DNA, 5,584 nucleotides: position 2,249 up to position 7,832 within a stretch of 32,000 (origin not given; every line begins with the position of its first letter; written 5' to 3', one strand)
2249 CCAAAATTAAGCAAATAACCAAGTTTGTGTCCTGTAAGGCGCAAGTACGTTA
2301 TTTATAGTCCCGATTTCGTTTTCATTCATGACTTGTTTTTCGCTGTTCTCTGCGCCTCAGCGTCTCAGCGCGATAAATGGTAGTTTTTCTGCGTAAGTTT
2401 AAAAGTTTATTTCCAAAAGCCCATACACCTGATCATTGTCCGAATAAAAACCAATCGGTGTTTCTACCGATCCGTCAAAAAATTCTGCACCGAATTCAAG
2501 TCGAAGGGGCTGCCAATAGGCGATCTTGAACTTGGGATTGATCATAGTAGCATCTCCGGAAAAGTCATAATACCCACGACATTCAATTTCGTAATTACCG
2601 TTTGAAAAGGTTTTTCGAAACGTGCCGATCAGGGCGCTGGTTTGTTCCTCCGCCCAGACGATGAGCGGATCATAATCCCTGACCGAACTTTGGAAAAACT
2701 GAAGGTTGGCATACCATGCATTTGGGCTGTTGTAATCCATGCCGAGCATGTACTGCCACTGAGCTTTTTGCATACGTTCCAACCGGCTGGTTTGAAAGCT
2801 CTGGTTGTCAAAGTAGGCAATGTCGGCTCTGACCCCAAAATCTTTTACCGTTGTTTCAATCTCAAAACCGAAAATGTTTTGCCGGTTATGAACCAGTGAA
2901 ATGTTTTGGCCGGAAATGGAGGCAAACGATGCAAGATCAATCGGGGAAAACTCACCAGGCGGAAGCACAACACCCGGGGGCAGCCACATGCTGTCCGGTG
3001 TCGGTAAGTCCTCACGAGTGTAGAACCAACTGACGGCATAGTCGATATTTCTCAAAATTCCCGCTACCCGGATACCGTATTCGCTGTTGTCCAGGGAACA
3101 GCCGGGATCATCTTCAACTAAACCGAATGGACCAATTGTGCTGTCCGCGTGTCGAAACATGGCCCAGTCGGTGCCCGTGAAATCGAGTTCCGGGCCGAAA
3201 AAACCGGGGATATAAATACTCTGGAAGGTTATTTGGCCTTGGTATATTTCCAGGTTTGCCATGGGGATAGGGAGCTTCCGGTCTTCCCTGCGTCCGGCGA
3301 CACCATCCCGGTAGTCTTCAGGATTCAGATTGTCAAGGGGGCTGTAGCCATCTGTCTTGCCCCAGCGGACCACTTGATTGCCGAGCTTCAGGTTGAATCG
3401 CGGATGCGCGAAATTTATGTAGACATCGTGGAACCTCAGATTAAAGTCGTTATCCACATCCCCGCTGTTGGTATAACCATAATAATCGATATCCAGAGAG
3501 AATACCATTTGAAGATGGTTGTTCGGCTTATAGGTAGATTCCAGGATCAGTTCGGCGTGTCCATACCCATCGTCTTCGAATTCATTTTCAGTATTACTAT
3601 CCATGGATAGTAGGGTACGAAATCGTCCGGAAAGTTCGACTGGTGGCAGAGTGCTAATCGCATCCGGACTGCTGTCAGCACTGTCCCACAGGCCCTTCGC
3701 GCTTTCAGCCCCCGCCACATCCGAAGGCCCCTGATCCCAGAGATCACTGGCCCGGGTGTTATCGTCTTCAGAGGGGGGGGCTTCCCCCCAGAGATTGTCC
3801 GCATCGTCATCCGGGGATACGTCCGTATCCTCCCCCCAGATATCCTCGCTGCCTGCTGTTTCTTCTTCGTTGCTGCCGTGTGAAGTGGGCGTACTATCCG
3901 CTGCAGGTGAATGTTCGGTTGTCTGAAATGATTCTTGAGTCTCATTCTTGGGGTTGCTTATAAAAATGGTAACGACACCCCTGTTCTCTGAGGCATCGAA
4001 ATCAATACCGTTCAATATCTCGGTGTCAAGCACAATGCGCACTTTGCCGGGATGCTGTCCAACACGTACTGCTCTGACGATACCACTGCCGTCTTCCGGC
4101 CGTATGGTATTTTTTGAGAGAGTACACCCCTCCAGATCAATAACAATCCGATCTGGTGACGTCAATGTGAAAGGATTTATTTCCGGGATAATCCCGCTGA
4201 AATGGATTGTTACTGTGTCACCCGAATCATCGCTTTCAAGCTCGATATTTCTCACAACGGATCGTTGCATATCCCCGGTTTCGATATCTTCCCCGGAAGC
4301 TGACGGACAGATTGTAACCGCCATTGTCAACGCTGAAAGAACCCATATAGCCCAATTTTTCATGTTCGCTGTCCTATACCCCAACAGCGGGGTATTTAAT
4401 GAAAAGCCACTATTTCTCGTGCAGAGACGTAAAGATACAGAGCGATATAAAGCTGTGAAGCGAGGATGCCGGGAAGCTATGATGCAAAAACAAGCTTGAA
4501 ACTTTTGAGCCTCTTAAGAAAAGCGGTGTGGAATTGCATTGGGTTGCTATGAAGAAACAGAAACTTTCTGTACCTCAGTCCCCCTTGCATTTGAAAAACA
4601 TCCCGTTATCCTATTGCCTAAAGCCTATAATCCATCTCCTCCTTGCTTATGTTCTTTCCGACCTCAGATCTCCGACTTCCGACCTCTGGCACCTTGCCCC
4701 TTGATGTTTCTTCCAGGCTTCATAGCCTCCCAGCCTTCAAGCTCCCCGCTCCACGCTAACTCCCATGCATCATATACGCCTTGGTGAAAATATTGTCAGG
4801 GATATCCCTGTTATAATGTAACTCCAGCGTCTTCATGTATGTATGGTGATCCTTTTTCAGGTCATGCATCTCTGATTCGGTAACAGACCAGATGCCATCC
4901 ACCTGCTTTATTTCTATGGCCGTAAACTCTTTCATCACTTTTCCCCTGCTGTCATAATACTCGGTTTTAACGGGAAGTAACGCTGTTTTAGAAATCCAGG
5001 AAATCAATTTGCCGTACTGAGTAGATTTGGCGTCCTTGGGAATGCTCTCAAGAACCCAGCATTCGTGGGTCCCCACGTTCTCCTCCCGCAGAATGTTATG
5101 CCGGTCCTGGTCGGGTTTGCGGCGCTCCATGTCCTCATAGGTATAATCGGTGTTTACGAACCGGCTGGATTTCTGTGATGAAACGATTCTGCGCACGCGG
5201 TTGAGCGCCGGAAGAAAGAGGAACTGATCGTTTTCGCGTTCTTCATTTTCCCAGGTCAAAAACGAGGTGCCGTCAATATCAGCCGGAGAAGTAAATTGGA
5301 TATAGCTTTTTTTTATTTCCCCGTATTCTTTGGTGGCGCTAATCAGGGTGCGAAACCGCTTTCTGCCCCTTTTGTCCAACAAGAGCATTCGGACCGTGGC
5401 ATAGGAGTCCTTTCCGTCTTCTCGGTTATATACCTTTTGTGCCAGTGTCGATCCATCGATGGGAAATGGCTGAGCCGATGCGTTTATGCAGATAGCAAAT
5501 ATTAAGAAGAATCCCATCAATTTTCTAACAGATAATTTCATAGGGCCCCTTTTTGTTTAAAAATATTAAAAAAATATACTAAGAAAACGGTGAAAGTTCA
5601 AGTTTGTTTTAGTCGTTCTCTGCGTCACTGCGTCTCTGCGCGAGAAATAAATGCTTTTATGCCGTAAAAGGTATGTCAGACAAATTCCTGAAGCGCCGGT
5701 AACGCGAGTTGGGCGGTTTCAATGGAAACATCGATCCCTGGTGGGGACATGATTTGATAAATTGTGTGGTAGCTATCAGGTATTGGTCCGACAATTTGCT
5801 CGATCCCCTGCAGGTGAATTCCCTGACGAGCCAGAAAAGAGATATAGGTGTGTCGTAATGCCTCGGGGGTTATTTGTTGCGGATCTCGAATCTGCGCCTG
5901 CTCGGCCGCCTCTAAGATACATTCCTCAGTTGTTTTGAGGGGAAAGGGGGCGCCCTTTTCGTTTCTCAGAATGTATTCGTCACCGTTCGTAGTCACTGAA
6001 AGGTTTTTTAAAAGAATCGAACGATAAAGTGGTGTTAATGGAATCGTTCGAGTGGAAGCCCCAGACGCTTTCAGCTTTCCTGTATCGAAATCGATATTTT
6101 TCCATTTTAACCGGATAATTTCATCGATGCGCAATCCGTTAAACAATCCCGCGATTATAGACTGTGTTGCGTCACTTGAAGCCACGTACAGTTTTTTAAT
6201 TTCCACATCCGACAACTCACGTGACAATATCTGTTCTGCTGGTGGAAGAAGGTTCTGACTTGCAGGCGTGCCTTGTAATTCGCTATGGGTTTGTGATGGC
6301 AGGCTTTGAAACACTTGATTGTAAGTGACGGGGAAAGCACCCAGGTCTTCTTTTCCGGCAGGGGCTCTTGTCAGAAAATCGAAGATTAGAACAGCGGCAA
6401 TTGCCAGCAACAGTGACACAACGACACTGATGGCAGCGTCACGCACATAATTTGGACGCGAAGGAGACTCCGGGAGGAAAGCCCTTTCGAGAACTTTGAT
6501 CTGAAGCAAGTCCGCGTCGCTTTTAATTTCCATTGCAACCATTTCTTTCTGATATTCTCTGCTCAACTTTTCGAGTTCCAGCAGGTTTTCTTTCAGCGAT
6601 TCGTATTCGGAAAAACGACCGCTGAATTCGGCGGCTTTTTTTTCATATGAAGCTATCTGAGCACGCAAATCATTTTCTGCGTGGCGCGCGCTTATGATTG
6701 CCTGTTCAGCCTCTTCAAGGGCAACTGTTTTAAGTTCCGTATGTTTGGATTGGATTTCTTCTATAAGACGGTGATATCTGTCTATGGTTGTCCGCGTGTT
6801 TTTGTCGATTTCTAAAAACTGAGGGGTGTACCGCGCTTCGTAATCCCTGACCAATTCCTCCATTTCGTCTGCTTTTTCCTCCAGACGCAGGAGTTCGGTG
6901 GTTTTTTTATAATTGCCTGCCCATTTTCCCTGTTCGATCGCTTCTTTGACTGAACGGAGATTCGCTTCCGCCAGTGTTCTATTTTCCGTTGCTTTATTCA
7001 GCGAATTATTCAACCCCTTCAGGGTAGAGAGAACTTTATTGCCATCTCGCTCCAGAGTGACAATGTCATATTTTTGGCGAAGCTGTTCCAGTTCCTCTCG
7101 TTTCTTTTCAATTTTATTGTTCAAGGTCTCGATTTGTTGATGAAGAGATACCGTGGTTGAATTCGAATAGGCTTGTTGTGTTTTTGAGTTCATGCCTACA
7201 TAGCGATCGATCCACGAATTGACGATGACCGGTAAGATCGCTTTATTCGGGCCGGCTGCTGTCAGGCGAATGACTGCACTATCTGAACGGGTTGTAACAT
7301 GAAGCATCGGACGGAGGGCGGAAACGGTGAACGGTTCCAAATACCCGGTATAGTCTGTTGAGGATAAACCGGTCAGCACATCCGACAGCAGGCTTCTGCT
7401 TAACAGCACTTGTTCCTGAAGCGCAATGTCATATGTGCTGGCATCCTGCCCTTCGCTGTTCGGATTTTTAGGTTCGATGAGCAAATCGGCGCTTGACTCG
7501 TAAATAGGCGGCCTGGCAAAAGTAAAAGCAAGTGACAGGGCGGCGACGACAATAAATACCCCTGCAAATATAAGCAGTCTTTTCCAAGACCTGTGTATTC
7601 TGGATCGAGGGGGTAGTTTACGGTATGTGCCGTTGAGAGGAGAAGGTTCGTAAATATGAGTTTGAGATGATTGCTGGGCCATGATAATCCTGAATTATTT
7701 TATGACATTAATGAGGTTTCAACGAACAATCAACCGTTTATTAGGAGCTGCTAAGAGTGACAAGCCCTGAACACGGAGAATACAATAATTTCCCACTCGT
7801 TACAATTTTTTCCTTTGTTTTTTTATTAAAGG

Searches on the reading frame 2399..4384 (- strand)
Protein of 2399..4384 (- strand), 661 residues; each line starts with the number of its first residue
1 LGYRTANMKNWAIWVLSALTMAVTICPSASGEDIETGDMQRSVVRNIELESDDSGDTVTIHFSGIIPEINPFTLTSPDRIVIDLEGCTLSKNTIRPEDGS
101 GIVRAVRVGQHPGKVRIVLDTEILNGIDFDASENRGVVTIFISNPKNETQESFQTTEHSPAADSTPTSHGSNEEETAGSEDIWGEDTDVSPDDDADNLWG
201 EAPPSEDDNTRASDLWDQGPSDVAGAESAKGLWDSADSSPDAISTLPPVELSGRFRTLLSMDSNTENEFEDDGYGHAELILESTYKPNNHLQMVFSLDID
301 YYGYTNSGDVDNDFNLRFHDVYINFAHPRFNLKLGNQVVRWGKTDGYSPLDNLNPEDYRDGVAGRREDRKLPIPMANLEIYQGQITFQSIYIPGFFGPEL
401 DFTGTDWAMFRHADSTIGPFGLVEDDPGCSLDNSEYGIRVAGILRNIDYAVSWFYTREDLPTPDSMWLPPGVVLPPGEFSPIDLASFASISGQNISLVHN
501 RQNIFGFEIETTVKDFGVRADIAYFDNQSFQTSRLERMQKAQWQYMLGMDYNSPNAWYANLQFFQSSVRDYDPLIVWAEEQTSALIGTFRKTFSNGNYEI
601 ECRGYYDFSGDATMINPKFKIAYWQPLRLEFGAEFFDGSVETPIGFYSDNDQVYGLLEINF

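Call 19: search_protein_families(library=pfam, proteins=[window:2399-4384:-], max_evalue=0.01)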
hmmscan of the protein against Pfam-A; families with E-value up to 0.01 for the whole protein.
window:2399-4384:- (661 aa): 2 families
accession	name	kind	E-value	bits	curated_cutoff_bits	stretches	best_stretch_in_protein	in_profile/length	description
PF11741.13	AMIN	-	1.3e-12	48.1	20.5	1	46-122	1-79/101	AMIN domain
PF06980.17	DUF1302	-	2.3e-10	40.6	23.2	1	296-536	132-374/541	Protein of unknown function (DUF1302)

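Call 20: search_protein_families(library=ncbifam, proteins=[window:2399-4384:-], max_evalue=0.001)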
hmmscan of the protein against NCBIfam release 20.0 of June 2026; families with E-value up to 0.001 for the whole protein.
window:2399-4384:- (661 aa): 0 families

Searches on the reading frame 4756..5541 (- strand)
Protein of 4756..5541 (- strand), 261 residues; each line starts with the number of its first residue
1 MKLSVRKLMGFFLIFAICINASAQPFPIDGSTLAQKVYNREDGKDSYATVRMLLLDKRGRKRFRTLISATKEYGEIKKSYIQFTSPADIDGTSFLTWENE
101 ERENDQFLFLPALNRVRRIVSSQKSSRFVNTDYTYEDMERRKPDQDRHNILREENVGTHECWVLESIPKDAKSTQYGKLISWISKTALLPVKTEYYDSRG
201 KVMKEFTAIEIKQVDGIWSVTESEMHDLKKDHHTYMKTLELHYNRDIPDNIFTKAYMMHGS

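Call 19: search_protein_families(library=pfam, proteins=[window:4756-5541:-], max_evalue=0.01)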
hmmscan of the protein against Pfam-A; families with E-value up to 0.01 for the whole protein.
window:4756-5541:- (261 aa): 4 families
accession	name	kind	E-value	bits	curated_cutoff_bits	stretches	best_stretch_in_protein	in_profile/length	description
PF17131.11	LolA_like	-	2.4e-66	223.3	30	1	77-257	3-182/184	Outer membrane lipoprotein-sorting protein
PF07044.18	DUF1329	-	4.1e-14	53.1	23.1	2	156-237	259-341/368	Protein of unknown function (DUF1329)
PF21347.3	DUF3108_like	-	0.0043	17.4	27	0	156-203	146-194/199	DUF3108-like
PF03888.20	MucB_RseB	-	0.0073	16.3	22.3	0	153-215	108-167/178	MucB/RseB N-terminal domain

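Call 20: search_protein_families(library=ncbifam, proteins=[window:4756-5541:-], max_evalue=0.001)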
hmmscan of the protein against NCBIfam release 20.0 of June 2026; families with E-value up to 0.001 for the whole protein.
window:4756-5541:- (261 aa): 0 families

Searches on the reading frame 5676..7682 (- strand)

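Call 19: search_protein_families(library=pfam, proteins=[window:5676-7682:-], max_evalue=0.01)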
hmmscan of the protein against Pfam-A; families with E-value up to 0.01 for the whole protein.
window:5676-7682:- (668 aa): 2 families
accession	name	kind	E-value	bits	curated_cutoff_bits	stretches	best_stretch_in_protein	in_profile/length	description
PF00589.27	Phage_integrase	-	3.1e-12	47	27.1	1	515-632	34-155/172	Phage integrase family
PF02706.20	Wzz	-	5.7e-07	30.2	25.5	1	33-104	13-89/91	Chain length determinant protein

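Call 20: search_protein_families(library=ncbifam, proteins=[window:5676-7682:-], max_evalue=0.001)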
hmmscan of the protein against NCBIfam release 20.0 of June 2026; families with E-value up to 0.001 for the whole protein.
window:5676-7682:- (668 aa): 11 families
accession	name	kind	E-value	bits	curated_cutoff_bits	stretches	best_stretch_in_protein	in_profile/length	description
TIGR03007.1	pepcterm_ChnLen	equivalog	1.1e-20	73.4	278.85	1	30-447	8-448/498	XrtA system polysaccharide chain length determinant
NF040815.2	recomb_XerA_Arch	equivalog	1.6e-16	60.6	220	1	482-632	89-241/263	site-specific tyrosine recombinase/integron integrase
TIGR01005.1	eps_transp_fam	subfamily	9.2e-10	37.3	411.7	1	174-440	193-458/754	exopolysaccharide transport protein family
TIGR03017.1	EpsF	equivalog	3.3e-09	36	422.75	1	109-448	105-432/444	chain length determinant protein EpsF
TIGR02224.1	recomb_XerC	equivalog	1.8e-08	34.2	335.15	1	483-632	100-264/295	tyrosine recombinase XerC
TIGR02225.1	recomb_XerD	equivalog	1.9e-08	34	329.6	1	515-645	136-274/290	site-specific tyrosine recombinase XerD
TIGR01006.1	polys_exp_MPA1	subfamily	1.5e-07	31.1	296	0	379-437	141-199/226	CspC family polysaccharide chain length determinant protein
NF001399.0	PRK00283.1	subfamily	2.8e-07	30.1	279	1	509-632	139-270/300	tyrosine recombinase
NF007350.0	PRK09841.1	equivalog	3.9e-07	28.6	1248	1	120-232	211-324/726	tyrosine-protein kinase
NF008568.0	PRK11519.1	equivalog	2.4e-06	26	1068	1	124-232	215-324/720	tyrosine-protein kinase Wzc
TIGR02249.1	integrase_gron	subfamily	3.4e-05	23.4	265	0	490-550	102-166/315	integron integrase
